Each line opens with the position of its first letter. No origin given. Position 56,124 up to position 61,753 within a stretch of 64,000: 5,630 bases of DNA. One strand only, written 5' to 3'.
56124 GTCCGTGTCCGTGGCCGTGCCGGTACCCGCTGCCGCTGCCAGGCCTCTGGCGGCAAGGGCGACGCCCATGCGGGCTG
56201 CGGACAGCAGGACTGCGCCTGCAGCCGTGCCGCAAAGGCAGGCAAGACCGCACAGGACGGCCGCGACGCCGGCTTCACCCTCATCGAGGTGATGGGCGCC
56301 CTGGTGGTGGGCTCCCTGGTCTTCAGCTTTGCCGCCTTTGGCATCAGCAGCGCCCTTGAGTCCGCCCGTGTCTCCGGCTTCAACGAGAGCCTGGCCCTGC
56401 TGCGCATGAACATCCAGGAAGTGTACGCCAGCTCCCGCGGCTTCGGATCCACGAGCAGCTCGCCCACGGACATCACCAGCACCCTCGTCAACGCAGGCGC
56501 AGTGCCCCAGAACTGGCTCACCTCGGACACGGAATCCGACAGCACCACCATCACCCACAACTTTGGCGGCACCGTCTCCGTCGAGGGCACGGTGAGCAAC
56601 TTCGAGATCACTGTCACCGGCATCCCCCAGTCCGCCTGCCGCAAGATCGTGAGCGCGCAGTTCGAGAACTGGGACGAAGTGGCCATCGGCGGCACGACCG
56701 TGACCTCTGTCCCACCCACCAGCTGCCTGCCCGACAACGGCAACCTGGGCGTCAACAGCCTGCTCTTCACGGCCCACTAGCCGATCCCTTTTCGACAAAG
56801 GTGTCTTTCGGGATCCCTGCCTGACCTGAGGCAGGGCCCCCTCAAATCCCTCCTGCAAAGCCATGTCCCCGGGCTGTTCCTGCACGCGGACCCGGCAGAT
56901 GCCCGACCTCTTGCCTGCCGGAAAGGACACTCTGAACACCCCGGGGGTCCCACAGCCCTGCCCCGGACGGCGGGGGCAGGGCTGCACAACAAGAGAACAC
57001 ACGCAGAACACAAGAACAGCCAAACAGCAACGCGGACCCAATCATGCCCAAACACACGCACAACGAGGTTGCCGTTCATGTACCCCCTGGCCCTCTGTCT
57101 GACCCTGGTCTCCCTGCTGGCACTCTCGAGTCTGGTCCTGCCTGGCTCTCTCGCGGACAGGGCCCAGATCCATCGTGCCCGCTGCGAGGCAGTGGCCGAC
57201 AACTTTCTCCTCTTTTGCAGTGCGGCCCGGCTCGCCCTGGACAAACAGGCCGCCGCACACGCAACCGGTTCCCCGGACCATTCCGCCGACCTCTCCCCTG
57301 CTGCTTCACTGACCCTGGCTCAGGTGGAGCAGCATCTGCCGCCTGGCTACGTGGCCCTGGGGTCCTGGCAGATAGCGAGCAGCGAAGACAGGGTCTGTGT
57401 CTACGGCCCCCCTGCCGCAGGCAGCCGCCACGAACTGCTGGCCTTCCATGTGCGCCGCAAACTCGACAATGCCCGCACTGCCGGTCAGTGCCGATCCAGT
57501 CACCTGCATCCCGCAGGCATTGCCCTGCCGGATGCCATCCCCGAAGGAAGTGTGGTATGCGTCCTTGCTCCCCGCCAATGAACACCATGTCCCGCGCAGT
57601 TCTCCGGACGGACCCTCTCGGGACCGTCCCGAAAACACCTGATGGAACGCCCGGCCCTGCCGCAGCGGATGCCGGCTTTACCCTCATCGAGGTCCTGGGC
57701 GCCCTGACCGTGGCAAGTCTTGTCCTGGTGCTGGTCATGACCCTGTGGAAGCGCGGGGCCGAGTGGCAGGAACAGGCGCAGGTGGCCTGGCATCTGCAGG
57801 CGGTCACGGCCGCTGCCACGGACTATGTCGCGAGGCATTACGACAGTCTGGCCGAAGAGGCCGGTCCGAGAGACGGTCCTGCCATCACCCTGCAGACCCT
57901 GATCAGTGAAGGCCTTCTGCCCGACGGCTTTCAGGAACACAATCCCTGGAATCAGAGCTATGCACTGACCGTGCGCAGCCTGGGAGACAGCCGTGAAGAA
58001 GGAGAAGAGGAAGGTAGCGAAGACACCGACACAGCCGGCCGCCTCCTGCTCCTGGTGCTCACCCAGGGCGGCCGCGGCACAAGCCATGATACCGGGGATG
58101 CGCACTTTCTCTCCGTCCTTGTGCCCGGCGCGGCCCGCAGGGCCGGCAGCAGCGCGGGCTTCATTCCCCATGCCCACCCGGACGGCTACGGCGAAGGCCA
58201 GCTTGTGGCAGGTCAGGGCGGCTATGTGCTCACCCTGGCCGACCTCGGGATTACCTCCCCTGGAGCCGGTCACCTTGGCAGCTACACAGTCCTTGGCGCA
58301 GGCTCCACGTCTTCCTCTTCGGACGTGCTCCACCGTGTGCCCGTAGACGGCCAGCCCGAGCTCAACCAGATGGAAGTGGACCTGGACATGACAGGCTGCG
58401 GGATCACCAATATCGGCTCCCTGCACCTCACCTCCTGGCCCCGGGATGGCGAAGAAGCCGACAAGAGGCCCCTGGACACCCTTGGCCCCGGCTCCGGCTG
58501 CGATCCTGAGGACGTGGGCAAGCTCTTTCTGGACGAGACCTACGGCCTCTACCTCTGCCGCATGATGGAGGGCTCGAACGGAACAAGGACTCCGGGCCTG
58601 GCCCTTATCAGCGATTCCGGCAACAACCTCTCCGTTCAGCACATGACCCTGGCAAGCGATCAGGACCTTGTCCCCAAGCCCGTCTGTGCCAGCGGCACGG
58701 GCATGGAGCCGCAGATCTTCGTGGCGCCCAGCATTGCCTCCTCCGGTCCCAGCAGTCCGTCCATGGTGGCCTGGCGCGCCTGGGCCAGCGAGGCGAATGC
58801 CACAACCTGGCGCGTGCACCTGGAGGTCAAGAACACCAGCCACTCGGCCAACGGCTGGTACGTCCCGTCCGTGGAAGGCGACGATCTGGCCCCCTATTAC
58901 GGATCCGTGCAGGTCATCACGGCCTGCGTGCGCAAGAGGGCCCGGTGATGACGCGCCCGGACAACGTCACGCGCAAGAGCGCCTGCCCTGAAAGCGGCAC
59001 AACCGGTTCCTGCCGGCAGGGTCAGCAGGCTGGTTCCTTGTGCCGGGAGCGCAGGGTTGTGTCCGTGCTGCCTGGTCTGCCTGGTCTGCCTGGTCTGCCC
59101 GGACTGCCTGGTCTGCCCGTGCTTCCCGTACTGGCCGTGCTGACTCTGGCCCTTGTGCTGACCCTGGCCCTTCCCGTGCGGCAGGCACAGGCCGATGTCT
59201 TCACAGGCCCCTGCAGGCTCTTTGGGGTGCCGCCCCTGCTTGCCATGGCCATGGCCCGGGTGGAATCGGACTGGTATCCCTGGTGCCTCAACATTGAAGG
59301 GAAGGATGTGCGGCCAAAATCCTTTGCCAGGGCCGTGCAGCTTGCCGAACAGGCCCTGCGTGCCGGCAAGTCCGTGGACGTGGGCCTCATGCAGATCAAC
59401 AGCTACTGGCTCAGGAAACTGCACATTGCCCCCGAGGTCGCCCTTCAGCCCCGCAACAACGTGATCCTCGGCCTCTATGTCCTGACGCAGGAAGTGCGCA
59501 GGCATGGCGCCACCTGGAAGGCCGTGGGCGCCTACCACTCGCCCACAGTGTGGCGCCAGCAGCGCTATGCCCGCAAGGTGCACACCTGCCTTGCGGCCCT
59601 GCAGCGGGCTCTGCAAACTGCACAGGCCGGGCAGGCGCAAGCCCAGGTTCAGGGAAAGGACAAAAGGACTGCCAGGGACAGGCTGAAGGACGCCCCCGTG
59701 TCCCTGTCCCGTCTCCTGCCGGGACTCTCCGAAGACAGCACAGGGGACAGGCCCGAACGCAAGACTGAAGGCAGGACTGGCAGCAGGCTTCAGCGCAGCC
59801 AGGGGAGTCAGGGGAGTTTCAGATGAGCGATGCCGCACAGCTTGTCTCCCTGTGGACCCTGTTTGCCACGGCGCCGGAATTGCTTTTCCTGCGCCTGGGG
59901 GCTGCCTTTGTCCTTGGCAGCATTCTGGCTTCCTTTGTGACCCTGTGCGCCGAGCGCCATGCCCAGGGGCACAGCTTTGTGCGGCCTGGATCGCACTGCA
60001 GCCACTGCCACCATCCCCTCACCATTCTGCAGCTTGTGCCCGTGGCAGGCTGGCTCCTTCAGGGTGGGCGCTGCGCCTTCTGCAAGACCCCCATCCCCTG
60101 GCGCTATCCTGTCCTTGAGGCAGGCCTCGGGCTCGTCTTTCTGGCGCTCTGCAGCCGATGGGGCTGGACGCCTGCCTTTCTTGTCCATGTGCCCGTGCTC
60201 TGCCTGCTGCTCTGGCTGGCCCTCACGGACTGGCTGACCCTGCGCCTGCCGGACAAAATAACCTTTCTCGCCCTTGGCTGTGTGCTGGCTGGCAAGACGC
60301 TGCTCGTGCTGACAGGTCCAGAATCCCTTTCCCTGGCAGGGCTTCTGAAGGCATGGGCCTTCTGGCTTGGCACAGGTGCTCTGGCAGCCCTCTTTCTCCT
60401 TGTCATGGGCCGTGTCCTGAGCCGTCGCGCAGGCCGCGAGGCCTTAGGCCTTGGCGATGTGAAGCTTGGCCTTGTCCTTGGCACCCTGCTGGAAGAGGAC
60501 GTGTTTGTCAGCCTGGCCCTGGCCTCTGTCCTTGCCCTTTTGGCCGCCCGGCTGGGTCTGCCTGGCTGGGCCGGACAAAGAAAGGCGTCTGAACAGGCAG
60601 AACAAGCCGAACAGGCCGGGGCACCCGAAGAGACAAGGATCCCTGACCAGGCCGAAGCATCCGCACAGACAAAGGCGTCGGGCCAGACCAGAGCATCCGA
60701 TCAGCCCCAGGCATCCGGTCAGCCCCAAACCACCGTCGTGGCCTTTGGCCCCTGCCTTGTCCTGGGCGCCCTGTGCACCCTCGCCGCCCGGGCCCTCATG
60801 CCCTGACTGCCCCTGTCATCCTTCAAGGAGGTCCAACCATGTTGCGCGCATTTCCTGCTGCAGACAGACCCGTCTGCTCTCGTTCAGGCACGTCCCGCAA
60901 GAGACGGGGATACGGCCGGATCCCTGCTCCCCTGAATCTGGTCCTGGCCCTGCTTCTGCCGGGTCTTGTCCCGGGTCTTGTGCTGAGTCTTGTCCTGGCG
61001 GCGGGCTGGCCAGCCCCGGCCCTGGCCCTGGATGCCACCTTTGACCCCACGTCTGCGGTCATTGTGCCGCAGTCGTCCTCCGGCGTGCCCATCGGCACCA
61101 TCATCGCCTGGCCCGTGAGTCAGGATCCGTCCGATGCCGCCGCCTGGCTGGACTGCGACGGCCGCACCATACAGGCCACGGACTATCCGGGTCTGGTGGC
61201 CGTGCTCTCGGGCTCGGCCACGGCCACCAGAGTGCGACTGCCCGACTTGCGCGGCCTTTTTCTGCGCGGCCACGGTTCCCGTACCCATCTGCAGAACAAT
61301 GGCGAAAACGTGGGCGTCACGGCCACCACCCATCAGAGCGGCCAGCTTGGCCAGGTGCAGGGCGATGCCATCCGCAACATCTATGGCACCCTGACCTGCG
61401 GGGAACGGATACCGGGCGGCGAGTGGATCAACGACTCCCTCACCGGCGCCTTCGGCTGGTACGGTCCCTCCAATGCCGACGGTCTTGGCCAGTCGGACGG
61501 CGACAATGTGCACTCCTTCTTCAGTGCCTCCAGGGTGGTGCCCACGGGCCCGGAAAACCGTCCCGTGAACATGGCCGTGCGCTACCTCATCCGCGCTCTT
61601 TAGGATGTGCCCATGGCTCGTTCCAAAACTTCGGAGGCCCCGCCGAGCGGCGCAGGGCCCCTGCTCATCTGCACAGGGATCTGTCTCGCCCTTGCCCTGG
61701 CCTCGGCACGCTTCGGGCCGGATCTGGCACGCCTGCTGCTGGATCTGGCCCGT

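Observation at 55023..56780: Type IVb prepilin whose processing site lies about 417 codons from an SD-supported start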

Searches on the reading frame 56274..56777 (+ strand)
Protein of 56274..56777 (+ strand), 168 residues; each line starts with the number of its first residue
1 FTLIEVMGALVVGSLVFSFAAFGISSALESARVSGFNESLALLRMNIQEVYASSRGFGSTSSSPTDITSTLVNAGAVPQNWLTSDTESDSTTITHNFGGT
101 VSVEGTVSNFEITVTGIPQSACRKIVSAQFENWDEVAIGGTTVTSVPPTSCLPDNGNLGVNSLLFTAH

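Call 23: find_related_loci(query=A2, collection=genome_contigs, flank=4000)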
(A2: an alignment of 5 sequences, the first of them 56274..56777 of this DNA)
Query A2 (168 aa) in genome_contigs; peptide patterns used: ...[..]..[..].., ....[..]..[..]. (x = any residue, [..] = any of these).
148 stretches matched a pattern; 14 encode a relative of the query (tblastn E <= 1e-3); 14 distinct loci.
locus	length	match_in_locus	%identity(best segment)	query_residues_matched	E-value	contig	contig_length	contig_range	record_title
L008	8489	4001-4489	67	1-168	8e-74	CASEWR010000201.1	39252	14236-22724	uncultured Desulfovibrio sp. isolate CO.B31.metabat-bins.324 genome assembly, contig: CO.B31.metabat-bins.324.fa_k141_12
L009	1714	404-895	64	1-168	2e-71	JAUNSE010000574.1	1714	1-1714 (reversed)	MAG: Desulfovibrionaceae bacterium isolate S4M_St_19 NODE_22850_length_1714_cov_3.772755, whole genome shotgun sequence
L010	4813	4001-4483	64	1-165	3e-67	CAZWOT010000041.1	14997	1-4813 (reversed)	MAG TPA_asm: uncultured Desulfovibrio sp. isolate SRP141132_co1_68 genome assembly, contig: NODE_3291_length_14997_cov_2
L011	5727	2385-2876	62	1-168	5e-66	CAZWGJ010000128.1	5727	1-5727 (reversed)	MAG TPA_asm: uncultured Desulfovibrio sp. isolate binchicken_co323_324 genome assembly, contig: NODE_16377_length_5727_c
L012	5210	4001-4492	62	1-168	1e-65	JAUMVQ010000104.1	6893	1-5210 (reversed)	MAG: Desulfovibrionaceae bacterium isolate S12M_St_47 NODE_5138_length_6893_cov_6.149605, whole genome shotgun sequence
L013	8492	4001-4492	58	1-168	1e-62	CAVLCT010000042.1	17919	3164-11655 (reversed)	Bulleidia sp. isolate G02639-L1_cleanbin_000017 genome assembly, contig: Spades_G02639-L1_contig_1070, whole genome shot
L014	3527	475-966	60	1-168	2e-61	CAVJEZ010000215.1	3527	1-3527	Odoribacter splanchnicus isolate H07681-L1_cleanbin_000045 genome assembly, contig: Spades_H07681-L1_contig_14892, whole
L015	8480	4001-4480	54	1-168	2e-54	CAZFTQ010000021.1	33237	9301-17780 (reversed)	MAG TPA_asm: uncultured Desulfovibrio sp. isolate SRP314395_co1_243 genome assembly, contig: NODE_956_length_33237_cov_6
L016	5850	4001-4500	71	1-168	1e-55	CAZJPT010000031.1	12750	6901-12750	MAG TPA_asm: uncultured Desulfovibrio sp. isolate SRP141132_co3_111 genome assembly, contig: NODE_4544_length_12750_cov_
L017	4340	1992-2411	36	1-143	1e-21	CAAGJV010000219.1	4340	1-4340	MAG TPA_asm: Desulfovibrionaceae bacterium, isolate HGM08663, WGS project CAAGJV010000000 data, contig: SRS476292_37_k11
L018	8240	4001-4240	25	1-81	1e-5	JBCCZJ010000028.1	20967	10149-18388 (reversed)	MAG: Myxococcota bacterium isolate P01_F01_bin.32 k141_2526234_length_20967_cov_15.0002, whole genome shotgun sequence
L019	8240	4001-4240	23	1-81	3e-5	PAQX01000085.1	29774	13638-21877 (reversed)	MAG: Deltaproteobacteria bacterium isolate SP124 MHASMcontig_2719491, whole genome shotgun sequence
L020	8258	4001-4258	34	1-80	6e-5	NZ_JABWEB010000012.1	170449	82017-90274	Massilia sp. BJB1822 12, whole genome shotgun sequence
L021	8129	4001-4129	43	1-47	9e-5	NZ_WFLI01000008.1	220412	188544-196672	Janthinobacterium violaceinigrum strain FT13W NODE_8_length_220412_cov_29.283446_8, whole genome shotgun sequence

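Call 29: search_protein_representatives(protein=window:56274-56777:+)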
Query: 168 residues. Proteins with E-value up to 0.001 (for the whole library): 279; up to 1e-10: 21; up to 1e-30: 11. The best 150 are listed.
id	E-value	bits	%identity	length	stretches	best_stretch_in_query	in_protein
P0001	9.1e-100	347.0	100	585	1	1-168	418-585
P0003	1.1e-96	337.0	96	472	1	1-168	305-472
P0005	7.5e-64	230.4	68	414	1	1-168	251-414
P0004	1.3e-63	229.6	69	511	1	1-168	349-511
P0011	1.0e-59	216.9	65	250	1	1-168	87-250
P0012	1.5e-58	213.2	65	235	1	1-166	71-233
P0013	1.1e-56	207.2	63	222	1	1-168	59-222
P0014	3.8e-56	205.4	61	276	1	1-168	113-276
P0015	1.2e-55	203.8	63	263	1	1-168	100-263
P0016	1.2e-54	200.5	62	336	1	1-168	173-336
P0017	3.6e-45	169.7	57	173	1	1-167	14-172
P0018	3.0e-20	88.8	41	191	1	1-144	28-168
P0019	8.8e-17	77.5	42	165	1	1-161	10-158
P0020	4.9e-14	68.6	36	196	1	2-157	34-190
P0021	5.9e-13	65.1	35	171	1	2-149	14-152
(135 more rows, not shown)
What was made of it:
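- Closest known: PilS major pilin of IncI1/IncI2 thin pili. Different: All other PilS-like hits in the exhaustive search have at most about 48 aa before the match (call 29).
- The other 140 listed PilS-like hits have at most about 48 aa before the match (call 29).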

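Call 37: search_protein_families(library=pfam, proteins=[L008:2957-4000:+, L010:3395-4000:+, L013:3455-4000:+], max_evalue=1)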
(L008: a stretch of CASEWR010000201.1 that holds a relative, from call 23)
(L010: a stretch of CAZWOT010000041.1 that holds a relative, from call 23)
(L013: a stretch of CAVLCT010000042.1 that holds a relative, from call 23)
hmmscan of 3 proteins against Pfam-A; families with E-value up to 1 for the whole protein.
L008:2957-4000:+ (348 aa): 0 families

L010:3395-4000:+ (202 aa): 1 family
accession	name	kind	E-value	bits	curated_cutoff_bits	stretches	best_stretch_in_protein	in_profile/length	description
PF03448.22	MgtE_N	-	0.045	14.7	25.9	1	113-143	65-95/102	MgtE intracellular N domain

L013:3455-4000:+ (182 aa): 0 families

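Call 54: find_related_loci(query=A2, collection=metagenome_contigs, flank=2500)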
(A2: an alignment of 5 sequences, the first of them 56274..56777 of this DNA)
Query A2 (168 aa) in metagenome_contigs; peptide patterns used: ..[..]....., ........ (x = any residue, [..] = any of these).
600 stretches matched a pattern (row limit reached: there are more); 1 encode a relative of the query (tblastn E <= 1e-3); 1 distinct loci.
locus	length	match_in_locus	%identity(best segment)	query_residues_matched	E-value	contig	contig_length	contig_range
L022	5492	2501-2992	65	1-168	7e-75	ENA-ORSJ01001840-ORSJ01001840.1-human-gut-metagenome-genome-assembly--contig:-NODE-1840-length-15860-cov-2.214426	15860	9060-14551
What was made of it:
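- Tried and rejected: The metagenome_contigs scan added only one locus, L022 (call 54).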

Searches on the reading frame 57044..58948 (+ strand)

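Call 5: search_protein_families(library=pfam, proteins=[window:57044-58948:+], max_evalue=0.01)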
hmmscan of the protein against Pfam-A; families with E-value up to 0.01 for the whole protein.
window:57044-58948:+ (634 aa): 2 families
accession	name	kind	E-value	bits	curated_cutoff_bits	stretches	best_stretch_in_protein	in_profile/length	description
PF04917.17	Shufflon_N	-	1.5e-12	48.1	27.5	2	239-310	6-74/324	Bacterial shufflon protein, N-terminal constant region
PF07963.17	N_methyl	-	0.00092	19.1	21.2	1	209-231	4-26/27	Prokaryotic N-terminal methylation motif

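Call 6: search_protein_families(library=ncbifam, proteins=[window:57044-58948:+], max_evalue=0.01)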
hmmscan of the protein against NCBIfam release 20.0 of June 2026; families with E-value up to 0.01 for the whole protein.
window:57044-58948:+ (634 aa): 2 families
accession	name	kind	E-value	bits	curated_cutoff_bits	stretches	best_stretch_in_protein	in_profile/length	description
NF041002.1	pilin_ComGF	equivalog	0.0031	17.7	80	1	210-242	2-34/139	competence type IV pilus minor pilin ComGF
TIGR02532.1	IV_pilin_GFxxxE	domain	0.0064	16.3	16.3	0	210-231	2-23/24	prepilin-type N-terminal cleavage/methylation domain-containing protein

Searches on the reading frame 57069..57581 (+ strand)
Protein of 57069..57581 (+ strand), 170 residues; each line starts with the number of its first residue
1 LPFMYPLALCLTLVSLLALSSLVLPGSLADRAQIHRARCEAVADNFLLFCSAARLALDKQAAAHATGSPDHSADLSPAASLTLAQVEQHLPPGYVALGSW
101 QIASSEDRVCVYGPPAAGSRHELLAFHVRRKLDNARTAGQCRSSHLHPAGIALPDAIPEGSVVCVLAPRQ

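Call 56: search_protein_families(library=pfam, proteins=[window:57069-57581:+], max_evalue=0.001)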
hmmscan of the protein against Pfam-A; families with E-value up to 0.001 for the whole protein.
window:57069-57581:+ (170 aa): 1 family
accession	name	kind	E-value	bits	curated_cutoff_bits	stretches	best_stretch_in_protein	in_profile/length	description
PF07419.17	PilM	-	8.2e-07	29.5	25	1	29-165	15-136/136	PilM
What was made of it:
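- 57069..57581 (+): pilM homologue (TTG start), in a different frame from pilV. PF07419, E = 8e-7 (call 56).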

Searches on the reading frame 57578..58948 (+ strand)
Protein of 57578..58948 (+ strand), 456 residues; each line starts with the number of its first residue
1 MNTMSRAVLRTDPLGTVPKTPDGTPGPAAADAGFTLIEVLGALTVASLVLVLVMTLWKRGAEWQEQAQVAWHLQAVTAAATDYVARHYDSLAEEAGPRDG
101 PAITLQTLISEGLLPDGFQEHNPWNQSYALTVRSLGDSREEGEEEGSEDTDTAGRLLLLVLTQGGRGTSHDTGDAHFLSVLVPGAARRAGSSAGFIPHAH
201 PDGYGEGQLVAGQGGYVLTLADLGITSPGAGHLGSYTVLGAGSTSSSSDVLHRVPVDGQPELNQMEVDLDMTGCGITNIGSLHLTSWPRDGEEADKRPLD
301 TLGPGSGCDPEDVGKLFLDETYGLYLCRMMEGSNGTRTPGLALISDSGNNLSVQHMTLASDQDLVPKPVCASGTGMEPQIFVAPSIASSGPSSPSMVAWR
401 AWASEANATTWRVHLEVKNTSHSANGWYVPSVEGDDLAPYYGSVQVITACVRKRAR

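Call 56: search_protein_families(library=pfam, proteins=[window:57578-58948:+], max_evalue=0.001)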
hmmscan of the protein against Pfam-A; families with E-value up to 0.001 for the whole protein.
window:57578-58948:+ (456 aa): 2 families
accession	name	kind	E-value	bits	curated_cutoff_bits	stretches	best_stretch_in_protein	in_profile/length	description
PF04917.17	Shufflon_N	-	5.7e-13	49.5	27.5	2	61-132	6-74/324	Bacterial shufflon protein, N-terminal constant region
PF07963.17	N_methyl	-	0.0006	19.7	21.2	0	31-53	4-26/27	Prokaryotic N-terminal methylation motif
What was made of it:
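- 57578..58948 (+): pilV minor pilin with an ordinary 33-aa leader. PF04917 Shufflon_N and PF07963 (call 56).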

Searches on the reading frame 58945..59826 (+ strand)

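Call 5: search_protein_families(library=pfam, proteins=[window:58945-59826:+], max_evalue=0.01)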
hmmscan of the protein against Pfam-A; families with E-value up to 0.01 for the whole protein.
window:58945-59826:+ (293 aa): 1 family
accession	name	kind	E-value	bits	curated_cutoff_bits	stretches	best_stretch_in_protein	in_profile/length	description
PF01464.25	SLT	-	4.8e-09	36.2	21.3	1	93-199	10-96/117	Transglycosylase SLT domain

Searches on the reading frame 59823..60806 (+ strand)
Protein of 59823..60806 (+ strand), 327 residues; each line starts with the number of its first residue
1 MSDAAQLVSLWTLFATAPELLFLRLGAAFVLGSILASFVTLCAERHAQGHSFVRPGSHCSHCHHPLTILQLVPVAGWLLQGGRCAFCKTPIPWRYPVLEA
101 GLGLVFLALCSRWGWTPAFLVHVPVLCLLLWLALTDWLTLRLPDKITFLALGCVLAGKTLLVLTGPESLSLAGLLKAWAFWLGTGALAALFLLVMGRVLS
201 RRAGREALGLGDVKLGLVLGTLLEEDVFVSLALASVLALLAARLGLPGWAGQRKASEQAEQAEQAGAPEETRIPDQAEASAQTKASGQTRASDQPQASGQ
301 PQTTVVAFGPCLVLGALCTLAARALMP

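Call 5: search_protein_families(library=pfam, proteins=[window:59823-60806:+], max_evalue=0.01)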
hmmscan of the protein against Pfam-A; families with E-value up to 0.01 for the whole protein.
window:59823-60806:+ (327 aa): 2 families
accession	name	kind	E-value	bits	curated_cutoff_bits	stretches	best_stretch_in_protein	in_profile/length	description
PF06750.18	A24_N_bact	-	4.2e-25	88.1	23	1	30-111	1-82/84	Bacterial Peptidase A24 N-terminal domain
PF01478.23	Peptidase_A24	-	1.2e-08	35.7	26.5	1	126-240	4-101/104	Type IV leader peptidase family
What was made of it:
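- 59823..60806 (+): pilU-like A24 prepilin peptidase, the presumed processing enzyme. PF06750 (E = 4e-25) and PF01478 (call 5).
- Checked: A24 peptidase: 59823-60806, confirmed by PF06750 and PF01478 (call 5).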

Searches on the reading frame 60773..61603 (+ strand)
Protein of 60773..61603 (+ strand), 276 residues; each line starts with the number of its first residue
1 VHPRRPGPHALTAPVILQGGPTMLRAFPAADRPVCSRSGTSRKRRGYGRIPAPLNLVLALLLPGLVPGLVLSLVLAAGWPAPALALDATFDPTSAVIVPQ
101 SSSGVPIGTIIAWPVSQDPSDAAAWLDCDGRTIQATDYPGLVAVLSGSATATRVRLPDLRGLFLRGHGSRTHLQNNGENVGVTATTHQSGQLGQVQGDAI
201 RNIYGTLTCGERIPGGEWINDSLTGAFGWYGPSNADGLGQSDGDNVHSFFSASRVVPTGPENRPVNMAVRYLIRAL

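Call 5: search_protein_families(library=pfam, proteins=[window:60773-61603:+], max_evalue=0.01)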
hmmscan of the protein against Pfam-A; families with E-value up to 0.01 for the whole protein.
window:60773-61603:+ (276 aa): 1 family
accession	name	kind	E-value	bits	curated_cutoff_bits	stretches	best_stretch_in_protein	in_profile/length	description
PF07484.17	Collar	-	4.2e-10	39.9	24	1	108-163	1-56/57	Phage Tail Collar Domain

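Call 6: search_protein_families(library=ncbifam, proteins=[window:60773-61603:+], max_evalue=0.01)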
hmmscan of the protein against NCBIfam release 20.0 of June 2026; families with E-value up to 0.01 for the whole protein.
window:60773-61603:+ (276 aa): 0 families
